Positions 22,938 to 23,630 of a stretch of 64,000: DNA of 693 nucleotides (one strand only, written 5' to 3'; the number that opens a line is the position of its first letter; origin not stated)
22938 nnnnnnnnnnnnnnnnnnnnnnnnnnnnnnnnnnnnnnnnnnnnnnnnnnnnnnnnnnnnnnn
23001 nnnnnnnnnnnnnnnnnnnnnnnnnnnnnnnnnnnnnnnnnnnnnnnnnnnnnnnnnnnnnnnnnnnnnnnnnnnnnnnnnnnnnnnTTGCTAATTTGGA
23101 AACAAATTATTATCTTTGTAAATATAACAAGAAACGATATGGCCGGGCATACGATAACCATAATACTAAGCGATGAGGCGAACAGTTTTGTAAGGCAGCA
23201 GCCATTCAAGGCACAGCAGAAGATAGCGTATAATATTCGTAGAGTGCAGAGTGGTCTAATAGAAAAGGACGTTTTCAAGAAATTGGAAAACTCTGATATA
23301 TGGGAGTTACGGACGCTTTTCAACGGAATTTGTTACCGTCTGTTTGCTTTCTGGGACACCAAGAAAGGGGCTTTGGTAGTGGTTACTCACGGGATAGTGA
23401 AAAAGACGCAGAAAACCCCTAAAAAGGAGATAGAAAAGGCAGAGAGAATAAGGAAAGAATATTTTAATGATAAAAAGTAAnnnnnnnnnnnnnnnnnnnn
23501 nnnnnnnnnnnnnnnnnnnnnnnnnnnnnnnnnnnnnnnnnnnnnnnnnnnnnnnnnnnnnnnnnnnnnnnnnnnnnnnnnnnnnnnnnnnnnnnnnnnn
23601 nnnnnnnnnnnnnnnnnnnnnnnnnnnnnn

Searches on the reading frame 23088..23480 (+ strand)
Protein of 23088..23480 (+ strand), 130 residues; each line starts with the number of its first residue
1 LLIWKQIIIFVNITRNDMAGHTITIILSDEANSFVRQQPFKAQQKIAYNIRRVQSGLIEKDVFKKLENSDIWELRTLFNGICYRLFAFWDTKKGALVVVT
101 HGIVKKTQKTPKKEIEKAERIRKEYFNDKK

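Call 65: search_protein_families(library=pfam, proteins=[window:23088-23480:+], max_evalue=0.001)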
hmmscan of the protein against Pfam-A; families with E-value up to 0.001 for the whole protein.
window:23088-23480:+ (130 aa): 1 family
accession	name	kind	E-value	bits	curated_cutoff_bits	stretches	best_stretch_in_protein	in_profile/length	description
PF05973.20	Gp49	-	1.3e-17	64.1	23.9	1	35-122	3-89/90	Phage derived protein Gp49-like (DUF891)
